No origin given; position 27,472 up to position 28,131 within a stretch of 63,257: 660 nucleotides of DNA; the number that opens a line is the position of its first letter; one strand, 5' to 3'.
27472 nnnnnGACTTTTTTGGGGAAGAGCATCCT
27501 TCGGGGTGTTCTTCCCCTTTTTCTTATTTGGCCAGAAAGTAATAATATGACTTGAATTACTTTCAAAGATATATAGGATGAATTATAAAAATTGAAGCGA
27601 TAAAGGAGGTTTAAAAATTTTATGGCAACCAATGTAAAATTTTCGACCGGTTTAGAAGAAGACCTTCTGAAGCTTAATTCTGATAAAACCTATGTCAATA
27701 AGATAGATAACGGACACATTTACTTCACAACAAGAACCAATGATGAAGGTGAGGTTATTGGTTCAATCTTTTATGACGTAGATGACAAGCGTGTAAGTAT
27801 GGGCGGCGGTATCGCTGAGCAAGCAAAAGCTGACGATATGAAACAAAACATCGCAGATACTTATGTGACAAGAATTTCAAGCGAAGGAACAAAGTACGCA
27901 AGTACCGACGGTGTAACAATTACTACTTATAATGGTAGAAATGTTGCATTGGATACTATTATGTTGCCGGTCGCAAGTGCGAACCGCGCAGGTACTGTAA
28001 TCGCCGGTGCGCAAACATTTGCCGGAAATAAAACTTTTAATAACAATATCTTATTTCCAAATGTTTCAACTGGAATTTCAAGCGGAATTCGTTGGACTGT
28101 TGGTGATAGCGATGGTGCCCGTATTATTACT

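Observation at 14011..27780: Four different tail proteins share one N-terminal anchor motif, suggesting a multi-fiber/multi-RBP tail built on a common adaptor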

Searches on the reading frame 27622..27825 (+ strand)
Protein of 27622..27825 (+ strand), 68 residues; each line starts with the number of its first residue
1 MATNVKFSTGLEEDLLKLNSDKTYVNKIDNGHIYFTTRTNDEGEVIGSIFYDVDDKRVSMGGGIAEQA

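Call 37: search_solved_structures(query=A2, max_evalue=10, show_alignments=3)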
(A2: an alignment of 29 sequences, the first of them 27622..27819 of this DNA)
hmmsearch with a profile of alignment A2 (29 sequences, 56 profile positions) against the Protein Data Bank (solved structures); distinct sequences matched with E-value up to 10: 15.
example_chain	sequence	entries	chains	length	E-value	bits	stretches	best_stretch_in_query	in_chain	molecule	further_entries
6tjf_A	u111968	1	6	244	5e-12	49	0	6-39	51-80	Cake6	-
6tje_A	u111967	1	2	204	2.2e-10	43.7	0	6-39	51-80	Cake5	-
6tjd_A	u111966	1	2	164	1.3e-08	38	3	6-39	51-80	Cake4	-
6tjc_A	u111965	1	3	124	1.2e-06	31.8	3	6-39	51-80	Cake3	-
3hxj_A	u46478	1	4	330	1.4e-05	28.3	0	6-39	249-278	Pyrrolo-quinoline quinone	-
7awy_A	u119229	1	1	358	7.1e-05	26.1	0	6-39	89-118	Scone-R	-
6tjb_A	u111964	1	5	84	0.00037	23.8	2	6-39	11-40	Cake2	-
7awz_A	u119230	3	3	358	0.2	15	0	22-39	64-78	Scone-E | SconeE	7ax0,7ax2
12id_M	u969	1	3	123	0.41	14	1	25-44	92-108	KL-BHA-3F4 heavy chain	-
2ig6_A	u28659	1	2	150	0.43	14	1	9-47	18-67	NimC/NimA family protein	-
8pro_A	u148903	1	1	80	2.1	11.7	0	22-39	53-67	Cell surface protein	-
8prd_A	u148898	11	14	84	2.5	11.5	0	22-39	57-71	Cell surface protein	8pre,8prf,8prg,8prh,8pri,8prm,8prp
8pr9_A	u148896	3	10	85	3.3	11.1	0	22-39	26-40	Cell surface protein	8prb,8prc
8pra_A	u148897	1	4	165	3.9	10.9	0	22-39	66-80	Cell surface protein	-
8prs_A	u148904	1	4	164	5.4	10.4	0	22-39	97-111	nvBagel4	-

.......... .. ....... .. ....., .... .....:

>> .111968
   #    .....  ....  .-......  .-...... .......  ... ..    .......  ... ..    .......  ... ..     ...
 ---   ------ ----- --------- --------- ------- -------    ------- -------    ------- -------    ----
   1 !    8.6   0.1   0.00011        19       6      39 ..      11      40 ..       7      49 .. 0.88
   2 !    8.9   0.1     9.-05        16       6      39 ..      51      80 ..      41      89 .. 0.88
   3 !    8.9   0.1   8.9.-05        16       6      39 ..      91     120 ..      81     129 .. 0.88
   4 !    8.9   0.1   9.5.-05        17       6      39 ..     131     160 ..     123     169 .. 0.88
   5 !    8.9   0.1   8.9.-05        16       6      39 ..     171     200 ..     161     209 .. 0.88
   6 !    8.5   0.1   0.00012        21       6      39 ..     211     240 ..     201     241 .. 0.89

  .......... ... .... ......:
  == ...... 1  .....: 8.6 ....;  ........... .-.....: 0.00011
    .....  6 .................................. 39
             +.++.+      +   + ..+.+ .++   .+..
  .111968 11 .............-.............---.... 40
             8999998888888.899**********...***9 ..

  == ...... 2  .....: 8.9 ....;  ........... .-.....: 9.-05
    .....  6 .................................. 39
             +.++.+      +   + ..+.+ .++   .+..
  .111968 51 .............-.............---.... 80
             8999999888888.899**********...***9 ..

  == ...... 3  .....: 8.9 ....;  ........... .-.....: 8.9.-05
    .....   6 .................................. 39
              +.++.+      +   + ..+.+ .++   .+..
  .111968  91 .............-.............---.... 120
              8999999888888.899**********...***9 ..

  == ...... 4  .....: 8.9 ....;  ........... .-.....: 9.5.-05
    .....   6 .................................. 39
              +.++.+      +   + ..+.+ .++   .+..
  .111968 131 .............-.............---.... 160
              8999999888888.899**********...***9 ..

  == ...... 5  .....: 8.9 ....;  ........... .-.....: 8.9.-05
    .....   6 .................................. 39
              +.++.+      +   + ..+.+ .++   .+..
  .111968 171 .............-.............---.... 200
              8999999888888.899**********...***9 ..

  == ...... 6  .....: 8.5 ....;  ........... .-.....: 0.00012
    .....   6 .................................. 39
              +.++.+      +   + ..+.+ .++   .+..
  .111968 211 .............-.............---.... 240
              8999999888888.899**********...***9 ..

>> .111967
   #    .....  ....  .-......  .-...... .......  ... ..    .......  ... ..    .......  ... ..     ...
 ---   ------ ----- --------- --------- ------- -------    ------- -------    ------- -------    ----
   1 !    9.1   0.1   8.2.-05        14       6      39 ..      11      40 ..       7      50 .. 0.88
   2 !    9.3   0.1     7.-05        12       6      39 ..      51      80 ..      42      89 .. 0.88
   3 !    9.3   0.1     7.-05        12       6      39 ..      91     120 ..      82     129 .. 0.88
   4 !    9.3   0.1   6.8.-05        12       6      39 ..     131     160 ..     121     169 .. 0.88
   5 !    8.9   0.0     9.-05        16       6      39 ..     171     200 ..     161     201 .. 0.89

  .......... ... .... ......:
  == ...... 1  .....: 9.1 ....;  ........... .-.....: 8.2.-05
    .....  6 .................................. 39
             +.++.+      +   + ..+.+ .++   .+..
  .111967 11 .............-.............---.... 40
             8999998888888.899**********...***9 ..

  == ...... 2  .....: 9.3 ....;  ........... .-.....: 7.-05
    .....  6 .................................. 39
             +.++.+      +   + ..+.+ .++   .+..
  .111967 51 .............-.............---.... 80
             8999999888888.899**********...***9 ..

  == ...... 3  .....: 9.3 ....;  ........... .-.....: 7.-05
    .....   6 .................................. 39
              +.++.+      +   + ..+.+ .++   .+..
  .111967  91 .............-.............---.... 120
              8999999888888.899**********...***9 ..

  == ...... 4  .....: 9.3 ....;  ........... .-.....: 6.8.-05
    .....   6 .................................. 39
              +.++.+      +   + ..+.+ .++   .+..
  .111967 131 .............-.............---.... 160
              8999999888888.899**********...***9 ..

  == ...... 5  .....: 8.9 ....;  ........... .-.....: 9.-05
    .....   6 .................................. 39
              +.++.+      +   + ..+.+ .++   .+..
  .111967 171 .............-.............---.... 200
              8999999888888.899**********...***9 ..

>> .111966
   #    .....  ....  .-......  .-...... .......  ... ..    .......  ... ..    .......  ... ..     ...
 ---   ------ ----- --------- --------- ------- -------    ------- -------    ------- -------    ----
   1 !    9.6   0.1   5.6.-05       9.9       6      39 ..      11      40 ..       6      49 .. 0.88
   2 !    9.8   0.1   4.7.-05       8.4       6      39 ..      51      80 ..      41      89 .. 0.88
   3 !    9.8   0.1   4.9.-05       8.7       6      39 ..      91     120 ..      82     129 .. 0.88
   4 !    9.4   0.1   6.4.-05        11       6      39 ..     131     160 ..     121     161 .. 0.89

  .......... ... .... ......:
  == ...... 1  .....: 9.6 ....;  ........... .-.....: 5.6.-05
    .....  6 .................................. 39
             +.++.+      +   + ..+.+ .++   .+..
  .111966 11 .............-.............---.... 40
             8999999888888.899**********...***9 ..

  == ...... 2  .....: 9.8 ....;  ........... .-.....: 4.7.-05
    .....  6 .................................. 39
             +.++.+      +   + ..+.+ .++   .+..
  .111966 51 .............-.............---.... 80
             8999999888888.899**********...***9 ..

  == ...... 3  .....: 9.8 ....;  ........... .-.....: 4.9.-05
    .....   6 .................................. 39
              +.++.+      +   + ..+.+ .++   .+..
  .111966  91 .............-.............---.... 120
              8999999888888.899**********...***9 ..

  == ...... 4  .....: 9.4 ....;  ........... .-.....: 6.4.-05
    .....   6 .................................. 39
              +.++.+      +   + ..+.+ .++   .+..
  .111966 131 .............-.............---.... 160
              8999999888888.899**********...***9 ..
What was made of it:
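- The sequence pattern also resembles a single beta-propeller blade (call 37), so part of the similarity may be generic to beta-hairpins. The pooled profile hits designed beta-propeller blades (Cake proteins) in the PDB (call 37).
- Tried and rejected: It hit designed beta-propeller blades (call 37).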

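Call 38: search_protein_families(library=pfam, alignment_id=A2, max_evalue=10)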
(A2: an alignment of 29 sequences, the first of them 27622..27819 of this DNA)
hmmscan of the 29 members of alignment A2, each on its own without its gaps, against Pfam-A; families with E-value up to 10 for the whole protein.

A. member 1, window:27622-27819:+ (66 aa): 0 families

B. families by the number of members that match (of 29 scanned): 6 families
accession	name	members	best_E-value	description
PF24243.1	Phage_tail_C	3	0.00015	Phage tail tip domain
PF18454.7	Mtd_N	1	0.014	Major tropism determinant N-terminal domain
PF07705.17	CARDB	1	0.063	CARDB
PF20067.5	SSL_N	1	0.098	Strictosidine synthase-like, N-terminal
PF25396.1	ZNFX1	1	0.16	ZNFX1 domain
PF06016.17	Reovirus_L2_8th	1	0.24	Reovirus core-spike protein lambda-2 (L2), C-terminal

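Call 54: search_protein_representatives(alignment_id=A4)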
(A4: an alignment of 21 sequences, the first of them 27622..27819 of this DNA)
Query: 21 sequences, 57 profile positions. Proteins with E-value up to 0.001 (for the whole library): 1651; up to 1e-10: 29; up to 1e-30: 0. The best 150 are listed.
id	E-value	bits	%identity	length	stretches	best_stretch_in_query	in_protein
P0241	1.3e-17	79.7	-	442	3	1-37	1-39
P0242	1.4e-13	66.7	-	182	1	1-56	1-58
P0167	1.6e-13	66.5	-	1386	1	1-56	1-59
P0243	1.8e-13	66.4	-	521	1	1-56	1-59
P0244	2.4e-13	66.0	-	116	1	1-54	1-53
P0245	9.0e-13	64.2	-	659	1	1-56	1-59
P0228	1.6e-12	63.4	-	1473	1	1-56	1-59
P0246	1.8e-12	63.2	-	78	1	1-55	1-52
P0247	2.2e-12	62.9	-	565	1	1-54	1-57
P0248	4.3e-12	62.0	-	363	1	1-54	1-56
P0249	5.2e-12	61.7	-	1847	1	1-54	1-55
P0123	6.3e-12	61.4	-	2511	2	1-54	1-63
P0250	6.5e-12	61.4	-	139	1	1-54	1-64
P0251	7.7e-12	61.2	-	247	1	1-55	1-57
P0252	9.9e-12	60.8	-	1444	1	1-55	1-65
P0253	1.1e-11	60.7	-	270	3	1-54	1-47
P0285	3.2e-10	56.0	-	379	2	1-53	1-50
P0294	5.4e-10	55.3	-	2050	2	1-56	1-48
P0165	6.0e-10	55.1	-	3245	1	1-54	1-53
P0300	7.9e-10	54.7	-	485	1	1-54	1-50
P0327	2.9e-09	52.9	-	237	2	1-55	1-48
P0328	3.2e-09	52.8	-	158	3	1-53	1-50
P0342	4.4e-09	52.3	-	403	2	1-52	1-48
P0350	5.1e-09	52.1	-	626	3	1-54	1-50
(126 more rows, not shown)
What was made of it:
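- Breadth and position: 1651 representatives score E<=1e-3, and the top 150 are almost all matched at residues 1-~60 of proteins of 48-3245 aa (call 54). The overwhelming N-terminal placement in long fibres (call 54) matches the usual particle-proximal end. The family is tightly N-terminal in the database (call 54).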

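Call 57: list_cluster_members(proteins=[P0253, P0327, P0350, P0328, P0241, P0167, P0228, P0294, P0300, P0342])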
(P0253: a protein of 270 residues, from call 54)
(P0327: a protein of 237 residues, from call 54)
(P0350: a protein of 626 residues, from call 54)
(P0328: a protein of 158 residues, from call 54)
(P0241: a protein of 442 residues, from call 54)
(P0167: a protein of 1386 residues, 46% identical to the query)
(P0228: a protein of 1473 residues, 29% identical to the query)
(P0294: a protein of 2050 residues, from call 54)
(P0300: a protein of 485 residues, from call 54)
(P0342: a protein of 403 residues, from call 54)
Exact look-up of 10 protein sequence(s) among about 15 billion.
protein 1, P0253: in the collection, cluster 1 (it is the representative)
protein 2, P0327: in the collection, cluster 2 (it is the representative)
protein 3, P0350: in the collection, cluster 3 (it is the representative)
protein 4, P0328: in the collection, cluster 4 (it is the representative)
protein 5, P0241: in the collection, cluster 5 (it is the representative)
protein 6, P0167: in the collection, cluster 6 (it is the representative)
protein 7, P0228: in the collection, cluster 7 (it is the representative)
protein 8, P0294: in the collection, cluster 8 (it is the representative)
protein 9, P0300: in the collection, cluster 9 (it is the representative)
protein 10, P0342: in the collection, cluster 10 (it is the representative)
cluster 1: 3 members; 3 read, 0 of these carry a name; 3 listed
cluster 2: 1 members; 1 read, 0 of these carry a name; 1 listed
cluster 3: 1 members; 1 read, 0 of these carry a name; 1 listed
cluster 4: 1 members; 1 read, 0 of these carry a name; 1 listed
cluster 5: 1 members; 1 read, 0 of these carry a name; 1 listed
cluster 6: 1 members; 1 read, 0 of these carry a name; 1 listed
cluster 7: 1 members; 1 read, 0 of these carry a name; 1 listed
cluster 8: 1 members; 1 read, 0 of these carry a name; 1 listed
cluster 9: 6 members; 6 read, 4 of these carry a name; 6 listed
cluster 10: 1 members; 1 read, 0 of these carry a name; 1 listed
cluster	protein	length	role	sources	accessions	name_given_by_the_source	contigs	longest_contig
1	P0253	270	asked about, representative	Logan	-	-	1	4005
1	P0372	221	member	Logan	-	-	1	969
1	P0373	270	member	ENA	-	-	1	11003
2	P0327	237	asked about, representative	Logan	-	-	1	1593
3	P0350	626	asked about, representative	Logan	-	-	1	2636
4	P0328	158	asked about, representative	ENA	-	-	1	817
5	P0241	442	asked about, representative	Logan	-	-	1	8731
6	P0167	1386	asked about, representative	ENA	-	-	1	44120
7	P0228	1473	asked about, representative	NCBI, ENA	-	-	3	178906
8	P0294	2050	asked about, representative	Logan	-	-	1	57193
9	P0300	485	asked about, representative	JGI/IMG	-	hypothetical protein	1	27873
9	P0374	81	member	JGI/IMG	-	hypothetical protein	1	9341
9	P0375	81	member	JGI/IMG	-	hypothetical protein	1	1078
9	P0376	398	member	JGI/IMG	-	hypothetical protein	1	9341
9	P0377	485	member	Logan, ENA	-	-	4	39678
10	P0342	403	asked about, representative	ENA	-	-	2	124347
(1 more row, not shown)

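Call 59: search_protein_families(library=phrogs, alignment_id=A2, max_evalue=0.1)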
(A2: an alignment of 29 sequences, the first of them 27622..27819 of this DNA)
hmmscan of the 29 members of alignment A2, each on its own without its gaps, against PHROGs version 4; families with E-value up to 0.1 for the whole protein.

A. member 1, window:27622-27819:+ (66 aa): 0 families

B. families by the number of members that match (of 29 scanned): 4 families
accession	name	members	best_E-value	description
phrog_38707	-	2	0.0069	-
phrog_1144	-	1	0.0015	single strand DNA binding protein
phrog_32239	-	1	0.046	-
phrog_28505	-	1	0.082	-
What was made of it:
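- Tried and rejected: It does not contain the module (call 59).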

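Call 62: search_protein_families(library=pfam, proteins=[P0241, P0328, P0285, P0342, P0300], max_evalue=0.1)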
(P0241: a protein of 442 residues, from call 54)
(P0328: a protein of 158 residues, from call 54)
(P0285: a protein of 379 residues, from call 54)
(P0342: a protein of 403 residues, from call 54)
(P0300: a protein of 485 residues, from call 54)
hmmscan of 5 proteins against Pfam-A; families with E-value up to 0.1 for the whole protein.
P0241 (442 aa): 4 families
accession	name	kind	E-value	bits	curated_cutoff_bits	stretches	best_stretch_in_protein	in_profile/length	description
PF24243.1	Phage_tail_C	-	4.4e-22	77.6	23.7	3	119-143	2-26/26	Phage tail tip domain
PF19077.6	Big_13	-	0.00039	21.3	27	1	342-414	29-99/102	Bacterial Ig-like domain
PF08710.16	CoV_NSP9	-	0.0016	19.3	27.2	0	128-154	75-101/111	Coronavirus replicase NSP9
PF13290.12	CHB_HEX_C_1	-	0.025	15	22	0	353-406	5-62/67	Chitobiase/beta-hexosaminidase C-terminal domain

P0328 (158 aa): 1 family
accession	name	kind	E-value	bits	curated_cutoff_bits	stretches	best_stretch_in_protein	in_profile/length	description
PF24243.1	Phage_tail_C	-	6.2e-13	48.3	23.7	1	62-85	2-25/26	Phage tail tip domain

P0285 (379 aa): 16 families
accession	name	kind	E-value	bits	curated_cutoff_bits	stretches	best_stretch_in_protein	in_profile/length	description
PF25541.1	TBCA_PH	-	0.0014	18.7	27.8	1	279-368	40-133/139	PH domain-containing proteins, TBCA domain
PF10473.14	CENP-F_leu_zip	-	0.0035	17.8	34.5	1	261-345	13-111/140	Leucine-rich repeats of kinetochore protein Cenp-F/LEK1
PF12795.12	MscS_porin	-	0.006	16.6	34.4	0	284-347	76-139/238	Mechanosensitive ion channel porin domain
PF08581.15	Tup_N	-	0.01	16.6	28.7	0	283-344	15-73/77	Tup N-terminal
PF15619.11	Lebercilin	-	0.011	15.7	34.3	0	256-327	36-108/193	Ciliary protein causing Leber congenital amaurosis disease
PF09311.16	Rab5-bind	-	0.021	14.8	33.6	1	259-354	10-109/307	Rabaptin-like protein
PF24627.1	PUMA_CC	-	0.038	14.4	30.1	0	259-326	2-69/74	PUMA coiled-coil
PF16043.11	DUF4795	-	0.043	13.6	34.8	0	290-331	78-119/208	Domain of unknown function (DUF4795)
PF06419.17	COG6_N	-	0.055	14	27.4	0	256-315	31-90/114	Conserved oligomeric complex COG6, N-terminal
PF16526.10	CLZ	-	0.058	14.2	26.7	0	298-349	15-66/71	C-terminal leucine zipper domain of cyclic nucleotide-gated channels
PF24243.1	Phage_tail_C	-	0.059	13.2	23.7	0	7-30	2-25/26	Phage tail tip domain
PF05911.16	FPP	-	0.063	11.9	40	0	145-351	606-820/871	Filament-like plant protein, long coiled-coil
PF16454.10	PI3K_P85_iSH2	-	0.076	13.1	31.5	0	300-343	10-53/161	Phosphatidylinositol 3-kinase regulatory subunit P85 inter-SH2 domain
PF21329.2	CYP38_PsbQ-like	-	0.083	13.8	27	0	133-203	12-82/117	Peptidyl-prolyl cis-trans isomerase CYP38-like, PsbQ-like domain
PF25762.1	HAUS1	-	0.096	12.9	40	1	252-348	80-179/236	HAUS augmin-like complex subunit 1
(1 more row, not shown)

P0342 (403 aa): 3 families
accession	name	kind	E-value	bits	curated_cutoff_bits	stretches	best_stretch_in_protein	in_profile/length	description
PF05531.17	NPV_P10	-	0.0056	17.6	29.8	0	324-342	50-68/75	Nucleopolyhedrovirus P10 protein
PF14523.12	Syntaxin_2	-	0.02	15.3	26.5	1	219-275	11-65/134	Syntaxin-like protein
PF05046.19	Img2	-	0.052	14.3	34.4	0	344-381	52-84/84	Mitochondrial large subunit ribosomal protein (Img2)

P0300 (485 aa): 0 families

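Call 90: search_protein_families(library=pfam, proteins=[window:27622-27825:+], max_evalue=10)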
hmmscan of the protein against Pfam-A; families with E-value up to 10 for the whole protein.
window:27622-27825:+ (68 aa): 0 families

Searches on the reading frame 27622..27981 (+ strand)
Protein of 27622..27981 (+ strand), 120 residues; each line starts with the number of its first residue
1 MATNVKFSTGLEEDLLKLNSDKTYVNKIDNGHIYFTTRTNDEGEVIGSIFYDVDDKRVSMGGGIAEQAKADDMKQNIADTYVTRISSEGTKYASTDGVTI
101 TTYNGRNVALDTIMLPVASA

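Call 22: find_homologous_proteins(query=window:27622-27981:+, max_evalue=0.01)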
Query seq(120 aa): 7 candidates shared short words with the query, none scored E <= 0.01.
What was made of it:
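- Tried and rejected: It found nothing (call 22).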
